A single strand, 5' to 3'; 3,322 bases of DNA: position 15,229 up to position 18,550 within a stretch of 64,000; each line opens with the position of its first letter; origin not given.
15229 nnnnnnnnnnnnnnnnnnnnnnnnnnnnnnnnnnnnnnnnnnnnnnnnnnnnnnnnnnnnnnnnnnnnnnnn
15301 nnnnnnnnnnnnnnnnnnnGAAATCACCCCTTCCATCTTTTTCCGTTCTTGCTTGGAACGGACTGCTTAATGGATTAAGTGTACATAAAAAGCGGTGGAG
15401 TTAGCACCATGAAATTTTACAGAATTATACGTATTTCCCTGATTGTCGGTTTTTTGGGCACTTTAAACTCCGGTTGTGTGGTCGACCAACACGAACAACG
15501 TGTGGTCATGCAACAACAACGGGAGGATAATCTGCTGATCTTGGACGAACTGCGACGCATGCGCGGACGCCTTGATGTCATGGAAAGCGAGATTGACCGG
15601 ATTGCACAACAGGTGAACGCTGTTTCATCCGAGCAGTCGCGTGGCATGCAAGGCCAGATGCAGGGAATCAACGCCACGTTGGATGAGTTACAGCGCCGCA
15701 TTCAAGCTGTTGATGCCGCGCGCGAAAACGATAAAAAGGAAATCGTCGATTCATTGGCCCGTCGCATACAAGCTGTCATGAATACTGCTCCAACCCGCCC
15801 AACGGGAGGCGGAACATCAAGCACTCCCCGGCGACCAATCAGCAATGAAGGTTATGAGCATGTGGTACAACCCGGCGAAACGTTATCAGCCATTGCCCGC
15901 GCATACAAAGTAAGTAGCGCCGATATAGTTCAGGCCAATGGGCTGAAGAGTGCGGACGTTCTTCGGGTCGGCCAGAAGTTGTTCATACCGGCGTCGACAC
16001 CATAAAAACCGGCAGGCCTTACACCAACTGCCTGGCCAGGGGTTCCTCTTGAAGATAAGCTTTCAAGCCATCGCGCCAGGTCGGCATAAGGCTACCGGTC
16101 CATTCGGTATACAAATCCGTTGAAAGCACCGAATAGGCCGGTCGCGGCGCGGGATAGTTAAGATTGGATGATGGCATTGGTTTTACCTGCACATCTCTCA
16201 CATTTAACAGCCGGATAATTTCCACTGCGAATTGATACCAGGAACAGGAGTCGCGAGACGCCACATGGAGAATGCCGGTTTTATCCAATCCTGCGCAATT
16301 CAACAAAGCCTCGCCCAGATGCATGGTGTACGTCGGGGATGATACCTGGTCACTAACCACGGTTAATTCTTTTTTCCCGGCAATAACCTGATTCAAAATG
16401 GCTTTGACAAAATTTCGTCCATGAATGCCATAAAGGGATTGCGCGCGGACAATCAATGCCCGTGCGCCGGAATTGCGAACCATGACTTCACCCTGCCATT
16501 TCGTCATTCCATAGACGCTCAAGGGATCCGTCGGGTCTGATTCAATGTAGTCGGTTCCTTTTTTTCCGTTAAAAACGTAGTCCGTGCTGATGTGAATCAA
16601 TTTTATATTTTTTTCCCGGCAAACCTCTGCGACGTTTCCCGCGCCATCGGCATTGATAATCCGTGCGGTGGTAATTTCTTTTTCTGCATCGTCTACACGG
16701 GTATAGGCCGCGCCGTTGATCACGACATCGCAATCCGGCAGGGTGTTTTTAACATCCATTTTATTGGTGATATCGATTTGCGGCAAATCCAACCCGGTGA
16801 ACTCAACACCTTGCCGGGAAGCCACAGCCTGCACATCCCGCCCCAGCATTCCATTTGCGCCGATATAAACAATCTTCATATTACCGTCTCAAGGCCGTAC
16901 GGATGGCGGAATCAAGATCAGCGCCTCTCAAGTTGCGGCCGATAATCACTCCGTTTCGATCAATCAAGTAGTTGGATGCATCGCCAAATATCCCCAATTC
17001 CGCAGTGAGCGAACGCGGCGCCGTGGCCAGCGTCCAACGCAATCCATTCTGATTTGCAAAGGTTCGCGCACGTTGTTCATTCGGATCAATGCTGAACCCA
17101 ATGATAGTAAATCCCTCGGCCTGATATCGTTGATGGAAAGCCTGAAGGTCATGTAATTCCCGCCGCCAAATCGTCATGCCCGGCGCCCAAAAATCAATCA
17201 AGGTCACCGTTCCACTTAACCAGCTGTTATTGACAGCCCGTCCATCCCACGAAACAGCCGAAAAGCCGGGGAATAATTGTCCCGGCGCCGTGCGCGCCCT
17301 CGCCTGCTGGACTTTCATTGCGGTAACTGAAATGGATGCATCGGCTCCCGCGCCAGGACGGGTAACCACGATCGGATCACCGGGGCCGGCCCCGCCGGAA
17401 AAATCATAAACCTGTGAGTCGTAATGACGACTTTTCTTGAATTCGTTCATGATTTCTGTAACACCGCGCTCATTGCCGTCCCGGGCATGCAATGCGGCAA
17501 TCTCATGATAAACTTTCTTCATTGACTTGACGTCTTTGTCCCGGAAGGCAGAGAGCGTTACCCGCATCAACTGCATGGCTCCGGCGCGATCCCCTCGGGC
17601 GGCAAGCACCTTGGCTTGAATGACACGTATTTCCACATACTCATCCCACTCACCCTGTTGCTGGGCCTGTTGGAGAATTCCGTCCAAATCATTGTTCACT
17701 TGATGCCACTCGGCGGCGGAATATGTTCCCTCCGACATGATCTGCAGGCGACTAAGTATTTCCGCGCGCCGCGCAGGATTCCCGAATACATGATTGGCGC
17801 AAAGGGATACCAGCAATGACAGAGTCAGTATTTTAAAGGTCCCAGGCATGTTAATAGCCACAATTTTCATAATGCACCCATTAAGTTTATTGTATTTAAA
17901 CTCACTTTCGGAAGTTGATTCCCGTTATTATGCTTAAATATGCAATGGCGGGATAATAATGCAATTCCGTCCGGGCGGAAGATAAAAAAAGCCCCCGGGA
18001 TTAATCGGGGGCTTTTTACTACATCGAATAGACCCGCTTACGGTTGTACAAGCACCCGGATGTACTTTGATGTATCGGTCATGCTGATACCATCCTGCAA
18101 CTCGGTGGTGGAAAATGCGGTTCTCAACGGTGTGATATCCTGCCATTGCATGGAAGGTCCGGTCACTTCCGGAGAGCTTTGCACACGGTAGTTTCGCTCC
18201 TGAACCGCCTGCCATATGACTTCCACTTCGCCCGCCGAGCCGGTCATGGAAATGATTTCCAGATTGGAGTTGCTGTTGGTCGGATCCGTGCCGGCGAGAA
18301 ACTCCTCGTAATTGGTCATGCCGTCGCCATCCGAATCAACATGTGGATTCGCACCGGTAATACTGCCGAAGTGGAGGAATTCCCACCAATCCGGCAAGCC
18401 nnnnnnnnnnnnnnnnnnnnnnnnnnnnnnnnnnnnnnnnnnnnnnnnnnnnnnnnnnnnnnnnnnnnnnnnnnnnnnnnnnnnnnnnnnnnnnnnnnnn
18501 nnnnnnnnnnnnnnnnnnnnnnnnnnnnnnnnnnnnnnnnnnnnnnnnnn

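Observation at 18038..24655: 2205-aa secreted protein with two complete GH13 catalytic modules and thrombospondin/dockerin-type Ca-binding repeats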

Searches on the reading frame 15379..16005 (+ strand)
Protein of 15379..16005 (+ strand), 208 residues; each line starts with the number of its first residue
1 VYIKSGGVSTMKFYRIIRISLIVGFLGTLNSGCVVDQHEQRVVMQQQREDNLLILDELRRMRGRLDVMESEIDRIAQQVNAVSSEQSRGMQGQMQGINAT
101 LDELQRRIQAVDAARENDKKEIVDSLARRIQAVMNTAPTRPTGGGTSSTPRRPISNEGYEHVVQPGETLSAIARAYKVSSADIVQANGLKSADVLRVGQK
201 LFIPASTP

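Call 9: search_protein_families(library=pfam, proteins=[window:15379-16005:+], max_evalue=0.001)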
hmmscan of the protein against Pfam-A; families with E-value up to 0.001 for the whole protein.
window:15379-16005:+ (208 aa): 2 families
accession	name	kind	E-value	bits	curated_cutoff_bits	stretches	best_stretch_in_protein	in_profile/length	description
PF01476.26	LysM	-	1.9e-16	60.2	20.9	1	161-204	1-43/43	LysM domain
PF23473.1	LysM3_LYK4_5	-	0.00037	21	29.3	1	162-193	6-37/48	LYK4/5 LysM3 domain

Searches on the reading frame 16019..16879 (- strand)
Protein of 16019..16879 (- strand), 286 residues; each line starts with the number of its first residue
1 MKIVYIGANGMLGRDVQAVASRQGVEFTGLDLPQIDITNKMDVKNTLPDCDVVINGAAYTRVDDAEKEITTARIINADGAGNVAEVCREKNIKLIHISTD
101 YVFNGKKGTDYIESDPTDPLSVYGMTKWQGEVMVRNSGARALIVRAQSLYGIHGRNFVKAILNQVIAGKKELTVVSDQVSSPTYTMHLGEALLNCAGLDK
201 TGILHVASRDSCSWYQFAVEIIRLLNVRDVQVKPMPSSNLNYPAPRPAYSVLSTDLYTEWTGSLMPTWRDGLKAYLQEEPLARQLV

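Call 9: search_protein_families(library=pfam, proteins=[window:16019-16879:-], max_evalue=0.001)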
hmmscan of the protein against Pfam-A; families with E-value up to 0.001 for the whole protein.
window:16019-16879:- (286 aa): 7 families
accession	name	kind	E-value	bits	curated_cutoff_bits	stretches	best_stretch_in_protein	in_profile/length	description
PF04321.23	RmlD_sub_bind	-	4.7e-85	285.6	27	1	1-278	1-284/287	RmlD substrate binding domain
PF01370.27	Epimerase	-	2.7e-21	76.5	20.9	1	6-177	4-204/240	NAD dependent epimerase/dehydratase family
PF16363.11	GDP_Man_Dehyd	-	3.3e-10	40.4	27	1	29-137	53-167/332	GDP-mannose 4,6 dehydratase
PF07993.18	NAD_binding_4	-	1.8e-09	37.6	20.1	1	42-147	81-205/258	Male sterility protein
PF01073.25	3Beta_HSD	-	3.3e-09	36.6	22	1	32-186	49-219/280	3-beta hydroxysteroid dehydrogenase/isomerase family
PF02719.21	Polysacc_synt_2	-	1.6e-07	31.3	20.2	1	36-224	62-246/293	Polysaccharide biosynthesis protein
PF13460.12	NAD_binding_10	-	9.8e-05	22.7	27.2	1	28-149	39-146/184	NAD(P)H-binding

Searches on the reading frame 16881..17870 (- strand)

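Call 9: search_protein_families(library=pfam, proteins=[window:16881-17870:-], max_evalue=0.001)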
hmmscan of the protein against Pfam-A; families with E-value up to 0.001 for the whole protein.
window:16881-17870:- (329 aa): 2 families
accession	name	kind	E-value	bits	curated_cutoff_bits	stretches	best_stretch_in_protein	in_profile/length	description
PF00578.27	AhpC-TSA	-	4.6e-10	39.9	26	1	197-309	2-121/124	AhpC/TSA family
PF08534.16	Redoxin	-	3.1e-07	30.7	26.6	1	196-316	2-135/148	Redoxin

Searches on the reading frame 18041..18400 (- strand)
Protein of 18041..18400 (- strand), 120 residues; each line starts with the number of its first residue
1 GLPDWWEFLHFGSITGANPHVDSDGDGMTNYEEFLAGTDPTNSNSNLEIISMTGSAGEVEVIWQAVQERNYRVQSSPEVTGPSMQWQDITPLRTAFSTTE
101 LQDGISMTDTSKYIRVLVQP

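Call 89: search_protein_families(library=ncbifam, proteins=[window:18041-18400:-], max_evalue=0.1)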
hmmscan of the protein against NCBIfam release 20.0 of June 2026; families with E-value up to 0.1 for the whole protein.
window:18041-18400:- (120 aa): 3 families
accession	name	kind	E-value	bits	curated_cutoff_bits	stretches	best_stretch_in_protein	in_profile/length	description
NF042425.1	Amuc_1099_fam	equivalog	1.6e-06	28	50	1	10-45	117-152/321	Amuc_1099 family pilus-like system protein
NF041762.1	diheme_GEGP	equivalog_domain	0.005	16.1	300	1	20-49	94-123/359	GEGP motif-containing diheme protein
NF040549.1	Nt5e_LPXTG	exception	0.031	12.5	1050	1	19-76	618-675/731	cell surface ecto-5'-nucleotidase Nt5e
